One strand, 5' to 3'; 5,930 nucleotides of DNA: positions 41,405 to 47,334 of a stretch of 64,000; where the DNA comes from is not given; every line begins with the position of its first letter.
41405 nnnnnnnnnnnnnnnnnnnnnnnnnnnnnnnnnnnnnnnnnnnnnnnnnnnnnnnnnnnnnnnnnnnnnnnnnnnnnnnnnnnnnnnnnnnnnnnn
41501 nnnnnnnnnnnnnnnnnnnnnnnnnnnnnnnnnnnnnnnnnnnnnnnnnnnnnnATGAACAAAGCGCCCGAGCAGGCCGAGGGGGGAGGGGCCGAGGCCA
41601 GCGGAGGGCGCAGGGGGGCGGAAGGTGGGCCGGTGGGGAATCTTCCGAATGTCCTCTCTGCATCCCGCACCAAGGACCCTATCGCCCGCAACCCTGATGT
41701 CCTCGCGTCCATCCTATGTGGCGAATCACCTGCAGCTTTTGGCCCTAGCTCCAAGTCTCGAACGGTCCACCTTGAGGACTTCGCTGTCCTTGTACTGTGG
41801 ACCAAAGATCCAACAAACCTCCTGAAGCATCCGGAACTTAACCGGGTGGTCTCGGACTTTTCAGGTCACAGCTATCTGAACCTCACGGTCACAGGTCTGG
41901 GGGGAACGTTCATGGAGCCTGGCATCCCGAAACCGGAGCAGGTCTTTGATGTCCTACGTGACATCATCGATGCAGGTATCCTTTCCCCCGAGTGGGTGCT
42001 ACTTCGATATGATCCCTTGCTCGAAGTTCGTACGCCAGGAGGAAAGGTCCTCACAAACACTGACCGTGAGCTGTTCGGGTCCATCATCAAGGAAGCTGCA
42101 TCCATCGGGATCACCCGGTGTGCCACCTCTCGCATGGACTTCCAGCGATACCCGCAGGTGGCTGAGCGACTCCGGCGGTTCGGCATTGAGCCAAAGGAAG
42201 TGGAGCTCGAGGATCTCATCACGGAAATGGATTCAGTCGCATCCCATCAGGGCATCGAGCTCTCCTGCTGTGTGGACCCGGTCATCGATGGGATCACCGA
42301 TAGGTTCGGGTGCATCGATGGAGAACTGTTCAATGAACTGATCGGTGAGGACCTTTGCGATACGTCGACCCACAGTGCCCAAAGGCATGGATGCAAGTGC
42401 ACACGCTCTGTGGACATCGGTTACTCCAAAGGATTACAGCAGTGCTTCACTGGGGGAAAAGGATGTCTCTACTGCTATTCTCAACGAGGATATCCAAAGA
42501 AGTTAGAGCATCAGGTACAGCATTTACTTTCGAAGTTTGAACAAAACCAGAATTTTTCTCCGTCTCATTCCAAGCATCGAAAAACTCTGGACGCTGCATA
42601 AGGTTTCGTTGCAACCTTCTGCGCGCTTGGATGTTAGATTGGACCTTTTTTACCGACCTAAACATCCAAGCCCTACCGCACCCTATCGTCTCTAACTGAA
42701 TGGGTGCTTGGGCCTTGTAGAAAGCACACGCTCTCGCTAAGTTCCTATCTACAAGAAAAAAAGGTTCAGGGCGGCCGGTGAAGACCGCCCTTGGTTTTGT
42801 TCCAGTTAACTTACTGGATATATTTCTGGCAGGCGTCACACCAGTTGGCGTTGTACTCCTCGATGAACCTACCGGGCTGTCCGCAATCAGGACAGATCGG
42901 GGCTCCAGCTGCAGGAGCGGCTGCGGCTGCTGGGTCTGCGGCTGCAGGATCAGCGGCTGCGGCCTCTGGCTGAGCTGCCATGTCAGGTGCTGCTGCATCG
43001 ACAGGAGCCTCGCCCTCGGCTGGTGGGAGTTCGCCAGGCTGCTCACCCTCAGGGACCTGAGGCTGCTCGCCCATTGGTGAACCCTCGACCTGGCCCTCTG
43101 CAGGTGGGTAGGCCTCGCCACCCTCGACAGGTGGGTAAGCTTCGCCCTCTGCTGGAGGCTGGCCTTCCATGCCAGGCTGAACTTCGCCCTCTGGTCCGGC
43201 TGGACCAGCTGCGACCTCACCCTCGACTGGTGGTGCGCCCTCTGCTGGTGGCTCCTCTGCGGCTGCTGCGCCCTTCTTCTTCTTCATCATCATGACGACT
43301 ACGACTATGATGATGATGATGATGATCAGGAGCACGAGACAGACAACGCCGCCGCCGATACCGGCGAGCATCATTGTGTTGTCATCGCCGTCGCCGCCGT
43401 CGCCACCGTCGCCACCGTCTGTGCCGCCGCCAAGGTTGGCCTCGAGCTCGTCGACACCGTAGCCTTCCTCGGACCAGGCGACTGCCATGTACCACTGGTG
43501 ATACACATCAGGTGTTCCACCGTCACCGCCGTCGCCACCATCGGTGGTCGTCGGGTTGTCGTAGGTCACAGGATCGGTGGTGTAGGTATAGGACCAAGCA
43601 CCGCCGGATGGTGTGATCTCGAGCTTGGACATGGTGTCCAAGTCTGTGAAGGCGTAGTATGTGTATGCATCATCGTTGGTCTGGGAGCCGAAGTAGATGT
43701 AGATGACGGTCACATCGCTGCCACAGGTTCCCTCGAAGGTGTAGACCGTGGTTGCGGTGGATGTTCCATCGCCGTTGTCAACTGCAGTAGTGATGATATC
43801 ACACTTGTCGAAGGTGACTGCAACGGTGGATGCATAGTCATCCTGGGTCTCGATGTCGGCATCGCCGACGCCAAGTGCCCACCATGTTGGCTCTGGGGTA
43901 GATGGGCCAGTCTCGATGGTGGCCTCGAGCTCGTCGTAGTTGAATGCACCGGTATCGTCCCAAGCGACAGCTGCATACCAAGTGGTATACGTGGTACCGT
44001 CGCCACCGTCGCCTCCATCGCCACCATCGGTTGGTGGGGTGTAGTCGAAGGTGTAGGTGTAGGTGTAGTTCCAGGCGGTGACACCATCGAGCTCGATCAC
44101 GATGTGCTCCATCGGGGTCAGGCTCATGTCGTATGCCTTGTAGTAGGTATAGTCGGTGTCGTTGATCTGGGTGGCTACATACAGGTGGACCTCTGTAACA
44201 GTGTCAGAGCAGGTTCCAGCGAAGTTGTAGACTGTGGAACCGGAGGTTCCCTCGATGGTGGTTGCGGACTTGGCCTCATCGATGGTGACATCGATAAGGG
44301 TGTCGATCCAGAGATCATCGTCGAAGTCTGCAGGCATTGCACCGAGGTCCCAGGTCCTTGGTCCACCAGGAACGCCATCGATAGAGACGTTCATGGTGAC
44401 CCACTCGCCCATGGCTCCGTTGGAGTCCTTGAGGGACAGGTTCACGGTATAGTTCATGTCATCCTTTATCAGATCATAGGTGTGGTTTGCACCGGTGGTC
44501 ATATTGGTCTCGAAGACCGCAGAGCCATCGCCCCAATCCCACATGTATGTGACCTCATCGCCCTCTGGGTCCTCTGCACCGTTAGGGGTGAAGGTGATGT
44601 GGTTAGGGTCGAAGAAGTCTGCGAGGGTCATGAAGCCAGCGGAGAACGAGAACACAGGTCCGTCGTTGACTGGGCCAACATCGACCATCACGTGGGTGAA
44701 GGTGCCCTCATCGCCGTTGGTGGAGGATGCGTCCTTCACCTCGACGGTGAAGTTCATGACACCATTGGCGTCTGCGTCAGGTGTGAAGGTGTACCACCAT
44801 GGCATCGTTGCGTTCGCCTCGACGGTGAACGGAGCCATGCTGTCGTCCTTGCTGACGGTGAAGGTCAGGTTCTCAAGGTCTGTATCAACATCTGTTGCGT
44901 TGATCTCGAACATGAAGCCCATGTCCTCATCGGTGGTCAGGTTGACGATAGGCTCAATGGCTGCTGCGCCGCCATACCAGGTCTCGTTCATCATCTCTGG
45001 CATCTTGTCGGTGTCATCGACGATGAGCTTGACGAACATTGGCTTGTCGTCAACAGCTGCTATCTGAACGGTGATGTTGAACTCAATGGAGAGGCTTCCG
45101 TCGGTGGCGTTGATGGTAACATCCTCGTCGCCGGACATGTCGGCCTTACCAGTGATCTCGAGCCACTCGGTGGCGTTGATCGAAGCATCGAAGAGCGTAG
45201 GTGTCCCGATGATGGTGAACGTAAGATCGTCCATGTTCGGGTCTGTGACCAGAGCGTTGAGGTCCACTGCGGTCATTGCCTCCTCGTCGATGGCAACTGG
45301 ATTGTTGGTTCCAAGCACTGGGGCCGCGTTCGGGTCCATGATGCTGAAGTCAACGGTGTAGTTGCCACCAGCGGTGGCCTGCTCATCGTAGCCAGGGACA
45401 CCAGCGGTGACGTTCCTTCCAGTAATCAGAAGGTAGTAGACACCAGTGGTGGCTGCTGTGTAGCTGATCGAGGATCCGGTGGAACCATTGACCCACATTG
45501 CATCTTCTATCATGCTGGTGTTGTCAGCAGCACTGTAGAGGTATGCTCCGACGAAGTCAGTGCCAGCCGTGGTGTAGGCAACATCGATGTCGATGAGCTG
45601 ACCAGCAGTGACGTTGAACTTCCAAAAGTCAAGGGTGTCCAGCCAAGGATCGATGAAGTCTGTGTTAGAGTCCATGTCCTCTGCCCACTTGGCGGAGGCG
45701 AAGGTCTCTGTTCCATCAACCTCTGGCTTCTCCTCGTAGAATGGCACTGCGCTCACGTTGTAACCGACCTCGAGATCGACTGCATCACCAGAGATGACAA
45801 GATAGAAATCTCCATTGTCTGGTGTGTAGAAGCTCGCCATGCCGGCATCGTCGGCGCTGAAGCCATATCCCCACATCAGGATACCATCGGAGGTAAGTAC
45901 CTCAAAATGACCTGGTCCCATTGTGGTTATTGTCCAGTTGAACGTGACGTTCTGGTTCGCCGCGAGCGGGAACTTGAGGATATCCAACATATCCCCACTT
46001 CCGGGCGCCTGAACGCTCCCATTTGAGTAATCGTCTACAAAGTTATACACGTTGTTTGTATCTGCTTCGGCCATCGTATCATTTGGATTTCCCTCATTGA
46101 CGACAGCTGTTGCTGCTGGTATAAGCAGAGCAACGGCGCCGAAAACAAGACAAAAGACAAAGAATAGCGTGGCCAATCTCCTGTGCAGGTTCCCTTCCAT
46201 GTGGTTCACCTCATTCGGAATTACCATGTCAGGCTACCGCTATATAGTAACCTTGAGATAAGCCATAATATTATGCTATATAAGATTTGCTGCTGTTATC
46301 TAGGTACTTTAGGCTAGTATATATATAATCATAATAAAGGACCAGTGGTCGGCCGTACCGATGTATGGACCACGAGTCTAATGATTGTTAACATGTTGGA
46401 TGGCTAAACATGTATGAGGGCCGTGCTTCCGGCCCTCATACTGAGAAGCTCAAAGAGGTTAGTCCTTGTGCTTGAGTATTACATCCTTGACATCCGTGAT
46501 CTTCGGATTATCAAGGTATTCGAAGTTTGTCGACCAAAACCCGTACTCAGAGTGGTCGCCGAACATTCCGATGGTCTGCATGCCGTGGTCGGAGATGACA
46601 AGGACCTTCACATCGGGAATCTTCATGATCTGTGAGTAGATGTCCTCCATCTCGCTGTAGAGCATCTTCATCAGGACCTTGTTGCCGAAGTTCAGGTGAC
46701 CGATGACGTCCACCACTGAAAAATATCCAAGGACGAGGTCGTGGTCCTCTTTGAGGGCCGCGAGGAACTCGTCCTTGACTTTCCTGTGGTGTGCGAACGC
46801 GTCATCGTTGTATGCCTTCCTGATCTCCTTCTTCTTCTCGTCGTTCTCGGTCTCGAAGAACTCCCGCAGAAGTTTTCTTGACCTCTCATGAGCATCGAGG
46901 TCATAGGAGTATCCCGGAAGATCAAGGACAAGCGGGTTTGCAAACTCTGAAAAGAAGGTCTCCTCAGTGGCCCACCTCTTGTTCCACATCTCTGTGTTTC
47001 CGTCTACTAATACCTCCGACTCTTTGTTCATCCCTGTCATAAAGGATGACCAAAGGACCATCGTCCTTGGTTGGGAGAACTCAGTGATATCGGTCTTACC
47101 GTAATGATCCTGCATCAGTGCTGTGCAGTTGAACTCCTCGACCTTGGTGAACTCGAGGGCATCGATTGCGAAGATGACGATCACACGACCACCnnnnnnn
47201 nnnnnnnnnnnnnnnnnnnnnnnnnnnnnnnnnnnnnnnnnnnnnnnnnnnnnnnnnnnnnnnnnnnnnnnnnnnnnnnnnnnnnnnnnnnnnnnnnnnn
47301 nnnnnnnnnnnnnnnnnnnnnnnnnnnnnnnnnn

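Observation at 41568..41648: A G-run-rich element of about 80 nt recurs five times in 64 kb, in coding and non-coding contexts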

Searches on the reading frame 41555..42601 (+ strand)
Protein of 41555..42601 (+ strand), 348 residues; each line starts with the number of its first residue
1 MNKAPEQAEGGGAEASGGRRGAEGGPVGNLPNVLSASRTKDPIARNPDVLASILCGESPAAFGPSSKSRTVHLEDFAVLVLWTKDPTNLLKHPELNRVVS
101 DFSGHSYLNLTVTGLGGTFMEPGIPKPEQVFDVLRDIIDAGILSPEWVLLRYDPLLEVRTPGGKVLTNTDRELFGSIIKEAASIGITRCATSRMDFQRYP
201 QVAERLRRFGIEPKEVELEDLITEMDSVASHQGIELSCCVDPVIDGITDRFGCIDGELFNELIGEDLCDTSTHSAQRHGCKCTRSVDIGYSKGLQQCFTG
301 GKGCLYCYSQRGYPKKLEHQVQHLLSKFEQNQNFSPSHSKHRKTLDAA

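Call 20: search_protein_families(library=pfam, proteins=[window:41555-42601:+])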
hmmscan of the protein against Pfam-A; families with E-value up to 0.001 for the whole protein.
window:41555-42601:+ (348 aa): 1 family
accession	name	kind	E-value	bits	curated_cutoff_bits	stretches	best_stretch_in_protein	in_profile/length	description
PF08902.16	DUF1848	-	4.5e-30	105.8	30.5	1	69-308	39-261/262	Domain of unknown function (DUF1848)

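Call 24: find_encoding_contigs(protein=window:41555-42601:+, flank=10000, max_places=10)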
Protein window:41555-42601:+ (348 aa): no gene with exactly this product is on record in the collection.

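Call 27: find_homologous_proteins(query=window:41555-42598:+)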
Query window:41555-42598:+ (348 aa): 110 proteins with E <= 0.001 among 2631 candidates.
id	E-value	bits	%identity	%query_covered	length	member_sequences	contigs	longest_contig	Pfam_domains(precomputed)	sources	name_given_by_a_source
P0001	3.5e-237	804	100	100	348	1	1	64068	PF08902.17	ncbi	-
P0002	6.7e-70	254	41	86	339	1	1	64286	PF08902.17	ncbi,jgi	-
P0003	2.5e-69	252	42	88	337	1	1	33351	PF08902.17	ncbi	-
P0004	1.5e-68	250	42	86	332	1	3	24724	PF08902.17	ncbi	-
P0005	3.2e-68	249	43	84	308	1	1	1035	PF08902.17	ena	-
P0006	1.1e-67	247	42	84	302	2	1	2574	PF08902.17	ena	-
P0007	1.9e-67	246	42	81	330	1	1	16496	PF08902.17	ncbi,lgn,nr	ncbi:MAG: DUF1848 family protein [bacterium]|nr:DUF1848 family protein [bacterium]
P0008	4.5e-65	238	43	80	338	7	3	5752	PF08902.17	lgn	-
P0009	6.3e-64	234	40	81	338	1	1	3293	PF08902.17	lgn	-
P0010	6.4e-64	234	40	89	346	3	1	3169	PF08902.17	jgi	-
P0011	5.1e-63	231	41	80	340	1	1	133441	PF08902.17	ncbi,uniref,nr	ncbi:hypothetical protein CEE37_12855 [candidate division LCP-89 bacterium B3_LCP]|uniref:DNA photol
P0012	1.6e-62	230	39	86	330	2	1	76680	PF08902.17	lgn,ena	-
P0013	1.7e-62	230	40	82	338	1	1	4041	PF08902.17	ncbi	-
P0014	3.7e-62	229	44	80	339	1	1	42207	PF08902.17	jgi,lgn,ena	-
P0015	5.3e-62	228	40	88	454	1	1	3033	PF08902.17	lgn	-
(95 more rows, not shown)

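Call 29: find_encoding_contigs(protein=P0001, flank=10000, max_places=10)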
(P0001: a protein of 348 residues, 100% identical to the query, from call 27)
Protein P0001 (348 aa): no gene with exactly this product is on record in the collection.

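Call 30: list_cluster_members(proteins=[P0001, P0002, P0003, P0004])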
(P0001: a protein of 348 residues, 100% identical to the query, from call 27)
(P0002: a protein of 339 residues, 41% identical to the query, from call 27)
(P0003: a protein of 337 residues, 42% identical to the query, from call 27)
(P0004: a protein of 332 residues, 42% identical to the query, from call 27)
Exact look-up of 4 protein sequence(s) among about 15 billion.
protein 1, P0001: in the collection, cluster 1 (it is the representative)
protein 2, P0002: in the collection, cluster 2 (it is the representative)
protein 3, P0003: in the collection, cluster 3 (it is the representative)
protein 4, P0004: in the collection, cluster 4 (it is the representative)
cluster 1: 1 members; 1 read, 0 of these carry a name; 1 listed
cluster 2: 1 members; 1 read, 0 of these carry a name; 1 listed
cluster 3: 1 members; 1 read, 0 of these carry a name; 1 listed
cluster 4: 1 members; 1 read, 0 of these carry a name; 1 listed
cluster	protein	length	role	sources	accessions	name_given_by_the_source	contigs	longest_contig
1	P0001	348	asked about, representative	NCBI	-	-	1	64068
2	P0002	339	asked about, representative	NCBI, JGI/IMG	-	-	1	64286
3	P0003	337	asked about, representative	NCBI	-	-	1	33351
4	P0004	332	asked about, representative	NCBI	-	-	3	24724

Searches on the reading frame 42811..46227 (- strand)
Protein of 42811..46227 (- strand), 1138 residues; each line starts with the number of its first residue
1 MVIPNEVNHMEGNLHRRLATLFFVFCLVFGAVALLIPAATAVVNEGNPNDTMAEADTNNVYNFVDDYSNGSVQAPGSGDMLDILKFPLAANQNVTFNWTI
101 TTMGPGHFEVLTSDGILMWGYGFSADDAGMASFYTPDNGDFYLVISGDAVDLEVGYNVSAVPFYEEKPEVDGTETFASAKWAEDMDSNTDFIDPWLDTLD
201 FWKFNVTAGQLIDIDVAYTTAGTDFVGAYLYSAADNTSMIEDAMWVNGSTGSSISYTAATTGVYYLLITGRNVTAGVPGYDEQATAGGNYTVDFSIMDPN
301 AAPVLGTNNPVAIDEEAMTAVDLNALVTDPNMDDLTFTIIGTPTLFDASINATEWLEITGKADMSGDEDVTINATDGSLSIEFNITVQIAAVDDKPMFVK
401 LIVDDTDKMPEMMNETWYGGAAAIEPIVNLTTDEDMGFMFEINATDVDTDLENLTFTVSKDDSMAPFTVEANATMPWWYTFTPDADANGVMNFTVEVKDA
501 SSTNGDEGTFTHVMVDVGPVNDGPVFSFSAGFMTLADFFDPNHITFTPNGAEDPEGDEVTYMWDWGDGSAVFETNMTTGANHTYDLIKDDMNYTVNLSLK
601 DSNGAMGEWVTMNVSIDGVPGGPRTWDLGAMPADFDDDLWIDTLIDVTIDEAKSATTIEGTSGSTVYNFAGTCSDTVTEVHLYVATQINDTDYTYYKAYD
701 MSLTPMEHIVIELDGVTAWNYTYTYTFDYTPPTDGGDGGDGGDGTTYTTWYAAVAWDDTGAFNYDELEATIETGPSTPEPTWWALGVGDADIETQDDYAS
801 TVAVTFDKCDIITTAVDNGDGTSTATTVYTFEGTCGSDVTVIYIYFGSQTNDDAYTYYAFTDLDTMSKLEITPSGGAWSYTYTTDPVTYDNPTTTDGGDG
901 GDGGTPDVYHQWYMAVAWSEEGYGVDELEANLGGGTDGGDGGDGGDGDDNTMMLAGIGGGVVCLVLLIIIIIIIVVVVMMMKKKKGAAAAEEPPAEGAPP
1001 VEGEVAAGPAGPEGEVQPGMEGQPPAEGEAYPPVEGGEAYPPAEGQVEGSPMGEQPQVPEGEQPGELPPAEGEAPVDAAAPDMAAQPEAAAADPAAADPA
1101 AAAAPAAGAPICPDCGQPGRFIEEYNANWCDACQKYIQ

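Call 93: search_protein_families(library=pfam, proteins=[window:42811-46227:-], max_evalue=0.001)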
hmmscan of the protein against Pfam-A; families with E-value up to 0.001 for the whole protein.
window:42811-46227:- (1138 aa): 5 families
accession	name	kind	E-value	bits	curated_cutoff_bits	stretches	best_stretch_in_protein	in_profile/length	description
PF17963.7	Big_9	-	3e-08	34.9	23.6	2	429-503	10-80/89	Bacterial Ig domain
PF18911.6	PKD_4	-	8.6e-08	32.6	27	1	542-613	18-82/85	PKD domain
PF17892.7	Cadherin_5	-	6.1e-06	26.4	26.5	1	430-502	13-86/98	Cadherin-like domain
PF04151.21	PPC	-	1.7e-05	26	25.9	1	200-269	3-69/70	Bacterial pre-peptidase C-terminal domain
PF00801.26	PKD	-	5.9e-05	23.4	23.5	1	544-613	17-79/80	PKD domain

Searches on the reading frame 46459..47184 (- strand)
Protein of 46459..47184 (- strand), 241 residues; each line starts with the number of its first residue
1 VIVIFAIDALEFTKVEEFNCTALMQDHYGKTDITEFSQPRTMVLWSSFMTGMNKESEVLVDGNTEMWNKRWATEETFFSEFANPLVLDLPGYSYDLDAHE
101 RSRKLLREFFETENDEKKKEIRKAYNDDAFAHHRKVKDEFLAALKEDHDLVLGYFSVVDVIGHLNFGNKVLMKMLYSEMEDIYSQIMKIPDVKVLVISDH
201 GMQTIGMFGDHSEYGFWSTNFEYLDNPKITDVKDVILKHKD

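Call 92: search_protein_families(library=pfam, proteins=[window:46459-47184:-], max_evalue=0.001)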
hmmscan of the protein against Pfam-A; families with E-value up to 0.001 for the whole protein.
window:46459-47184:- (241 aa): 1 family
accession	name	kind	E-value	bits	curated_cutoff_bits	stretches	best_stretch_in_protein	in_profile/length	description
PF01663.27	Phosphodiest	-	1.8e-05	24.9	23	1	114-205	116-224/342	Type I phosphodiesterase / nucleotide pyrophosphatase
